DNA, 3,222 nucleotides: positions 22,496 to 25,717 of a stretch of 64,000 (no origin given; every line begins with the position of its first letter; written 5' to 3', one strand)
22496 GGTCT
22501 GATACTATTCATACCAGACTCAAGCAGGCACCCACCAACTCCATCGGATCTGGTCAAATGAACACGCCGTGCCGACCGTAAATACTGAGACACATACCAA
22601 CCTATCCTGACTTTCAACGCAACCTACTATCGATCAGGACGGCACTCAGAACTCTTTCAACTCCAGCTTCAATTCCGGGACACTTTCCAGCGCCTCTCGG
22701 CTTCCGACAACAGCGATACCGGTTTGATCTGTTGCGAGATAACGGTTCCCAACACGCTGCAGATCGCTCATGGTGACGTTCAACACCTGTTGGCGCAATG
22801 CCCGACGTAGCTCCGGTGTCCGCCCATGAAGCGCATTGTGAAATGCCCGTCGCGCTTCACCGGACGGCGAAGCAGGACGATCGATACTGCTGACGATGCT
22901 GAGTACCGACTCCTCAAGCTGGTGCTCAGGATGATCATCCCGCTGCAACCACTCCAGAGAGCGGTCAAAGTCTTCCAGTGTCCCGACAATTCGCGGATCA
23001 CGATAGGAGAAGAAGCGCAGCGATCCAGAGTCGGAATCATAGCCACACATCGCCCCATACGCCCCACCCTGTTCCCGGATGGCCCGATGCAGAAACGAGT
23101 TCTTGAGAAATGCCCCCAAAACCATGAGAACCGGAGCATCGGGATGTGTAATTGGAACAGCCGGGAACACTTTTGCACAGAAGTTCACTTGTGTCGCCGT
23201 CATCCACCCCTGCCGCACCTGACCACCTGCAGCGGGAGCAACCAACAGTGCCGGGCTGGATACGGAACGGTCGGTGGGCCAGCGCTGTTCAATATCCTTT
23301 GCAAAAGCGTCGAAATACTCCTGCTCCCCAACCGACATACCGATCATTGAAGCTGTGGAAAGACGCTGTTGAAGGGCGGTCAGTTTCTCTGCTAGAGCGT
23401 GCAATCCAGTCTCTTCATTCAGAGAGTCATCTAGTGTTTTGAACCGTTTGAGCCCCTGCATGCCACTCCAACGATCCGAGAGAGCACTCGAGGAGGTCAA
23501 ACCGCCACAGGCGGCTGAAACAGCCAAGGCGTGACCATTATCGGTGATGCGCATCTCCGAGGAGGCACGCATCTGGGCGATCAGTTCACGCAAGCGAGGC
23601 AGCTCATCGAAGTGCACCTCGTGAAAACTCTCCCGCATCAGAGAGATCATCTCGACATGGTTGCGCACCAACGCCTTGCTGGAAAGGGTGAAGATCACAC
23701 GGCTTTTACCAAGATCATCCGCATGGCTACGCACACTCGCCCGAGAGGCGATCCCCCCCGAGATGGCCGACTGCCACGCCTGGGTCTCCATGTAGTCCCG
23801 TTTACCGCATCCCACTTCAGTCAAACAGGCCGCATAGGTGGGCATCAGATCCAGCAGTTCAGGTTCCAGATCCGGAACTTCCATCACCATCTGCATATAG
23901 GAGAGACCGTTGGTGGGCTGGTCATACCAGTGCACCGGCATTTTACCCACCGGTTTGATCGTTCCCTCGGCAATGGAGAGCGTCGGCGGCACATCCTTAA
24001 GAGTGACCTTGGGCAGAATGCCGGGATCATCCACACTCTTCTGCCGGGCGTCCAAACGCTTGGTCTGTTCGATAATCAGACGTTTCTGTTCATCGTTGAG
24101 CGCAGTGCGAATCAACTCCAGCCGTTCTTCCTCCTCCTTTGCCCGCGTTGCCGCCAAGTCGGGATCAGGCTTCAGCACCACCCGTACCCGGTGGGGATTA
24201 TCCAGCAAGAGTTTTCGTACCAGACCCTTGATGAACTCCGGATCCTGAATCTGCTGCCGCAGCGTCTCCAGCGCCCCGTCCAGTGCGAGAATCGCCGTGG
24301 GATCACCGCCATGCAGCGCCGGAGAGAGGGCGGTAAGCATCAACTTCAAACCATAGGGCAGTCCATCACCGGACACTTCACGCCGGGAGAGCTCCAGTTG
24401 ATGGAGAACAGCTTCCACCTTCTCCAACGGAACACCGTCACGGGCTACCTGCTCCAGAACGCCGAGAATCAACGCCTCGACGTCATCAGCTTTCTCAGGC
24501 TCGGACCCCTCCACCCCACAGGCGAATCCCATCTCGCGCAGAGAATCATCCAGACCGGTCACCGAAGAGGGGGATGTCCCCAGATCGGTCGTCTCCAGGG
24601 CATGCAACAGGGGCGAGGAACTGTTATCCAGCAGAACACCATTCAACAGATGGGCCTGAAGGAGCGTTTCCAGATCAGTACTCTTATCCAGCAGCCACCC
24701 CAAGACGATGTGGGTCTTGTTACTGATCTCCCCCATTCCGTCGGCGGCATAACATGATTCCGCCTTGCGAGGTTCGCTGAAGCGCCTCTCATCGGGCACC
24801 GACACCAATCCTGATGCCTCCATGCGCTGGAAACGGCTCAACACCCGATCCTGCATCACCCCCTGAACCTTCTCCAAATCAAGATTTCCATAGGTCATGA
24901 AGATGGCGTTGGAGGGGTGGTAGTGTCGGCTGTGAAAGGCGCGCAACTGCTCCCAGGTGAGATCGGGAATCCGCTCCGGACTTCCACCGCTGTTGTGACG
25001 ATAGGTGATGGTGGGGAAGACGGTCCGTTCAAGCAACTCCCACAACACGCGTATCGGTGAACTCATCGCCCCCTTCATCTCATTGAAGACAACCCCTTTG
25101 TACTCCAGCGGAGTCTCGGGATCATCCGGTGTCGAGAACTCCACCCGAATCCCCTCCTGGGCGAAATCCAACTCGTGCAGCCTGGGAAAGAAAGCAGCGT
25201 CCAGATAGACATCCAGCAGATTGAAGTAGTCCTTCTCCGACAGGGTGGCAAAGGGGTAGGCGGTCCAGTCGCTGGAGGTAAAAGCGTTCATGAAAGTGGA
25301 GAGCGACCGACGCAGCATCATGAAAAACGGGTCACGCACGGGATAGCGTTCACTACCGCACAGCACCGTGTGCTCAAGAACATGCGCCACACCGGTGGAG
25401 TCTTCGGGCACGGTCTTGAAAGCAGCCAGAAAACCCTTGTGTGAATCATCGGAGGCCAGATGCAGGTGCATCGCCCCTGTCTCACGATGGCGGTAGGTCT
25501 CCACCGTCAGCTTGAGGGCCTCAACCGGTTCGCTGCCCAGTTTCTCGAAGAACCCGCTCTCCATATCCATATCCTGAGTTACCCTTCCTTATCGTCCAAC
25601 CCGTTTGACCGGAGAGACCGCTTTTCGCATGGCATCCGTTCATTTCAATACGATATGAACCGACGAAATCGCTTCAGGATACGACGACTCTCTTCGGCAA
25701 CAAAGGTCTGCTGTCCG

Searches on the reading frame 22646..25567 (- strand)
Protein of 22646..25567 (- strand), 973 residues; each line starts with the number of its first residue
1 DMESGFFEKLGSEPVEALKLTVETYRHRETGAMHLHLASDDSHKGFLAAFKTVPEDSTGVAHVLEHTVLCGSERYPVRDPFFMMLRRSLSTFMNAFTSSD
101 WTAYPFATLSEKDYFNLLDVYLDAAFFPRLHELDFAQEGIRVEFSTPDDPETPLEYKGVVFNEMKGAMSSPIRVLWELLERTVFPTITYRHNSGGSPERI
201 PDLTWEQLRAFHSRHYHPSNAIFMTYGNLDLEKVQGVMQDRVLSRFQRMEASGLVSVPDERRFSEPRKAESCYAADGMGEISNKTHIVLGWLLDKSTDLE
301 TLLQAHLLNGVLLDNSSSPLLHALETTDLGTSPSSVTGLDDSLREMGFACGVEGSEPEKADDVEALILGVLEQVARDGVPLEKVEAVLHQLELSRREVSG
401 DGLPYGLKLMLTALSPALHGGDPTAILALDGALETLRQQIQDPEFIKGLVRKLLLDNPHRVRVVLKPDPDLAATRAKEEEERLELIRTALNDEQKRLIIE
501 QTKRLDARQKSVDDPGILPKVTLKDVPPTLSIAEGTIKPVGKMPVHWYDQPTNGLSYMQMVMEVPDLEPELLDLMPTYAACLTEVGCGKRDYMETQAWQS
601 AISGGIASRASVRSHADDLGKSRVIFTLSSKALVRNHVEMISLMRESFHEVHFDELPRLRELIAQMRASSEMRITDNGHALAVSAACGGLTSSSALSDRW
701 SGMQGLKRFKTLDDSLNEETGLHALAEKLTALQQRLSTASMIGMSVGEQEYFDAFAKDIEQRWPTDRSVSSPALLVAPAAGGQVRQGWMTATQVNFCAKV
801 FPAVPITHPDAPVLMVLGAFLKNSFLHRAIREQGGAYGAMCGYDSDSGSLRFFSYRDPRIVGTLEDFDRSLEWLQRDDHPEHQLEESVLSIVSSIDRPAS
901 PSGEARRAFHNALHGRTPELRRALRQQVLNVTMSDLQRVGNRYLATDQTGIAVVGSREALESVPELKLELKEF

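Call 49: search_protein_families(library=pfam, proteins=[window:22646-25567:-], max_evalue=0.00001)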
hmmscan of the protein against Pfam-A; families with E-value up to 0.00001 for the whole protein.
window:22646-25567:- (973 aa): 4 families
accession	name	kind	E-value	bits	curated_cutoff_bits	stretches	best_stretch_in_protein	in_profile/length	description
PF08367.16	M16C_assoc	-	4.5e-65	219.7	25.3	1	465-712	1-252/252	Peptidase M16C associated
PF05193.26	Peptidase_M16_C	-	2.4e-30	106.2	23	2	203-391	2-181/181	Peptidase M16 inactive domain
PF22516.1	PreP_C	-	2e-24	86.5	27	1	811-956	27-172/173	PreP C-terminal domain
PF00675.25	Peptidase_M16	-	1.5e-06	28.6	22.3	1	54-138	27-108/149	Insulinase (Peptidase family M16)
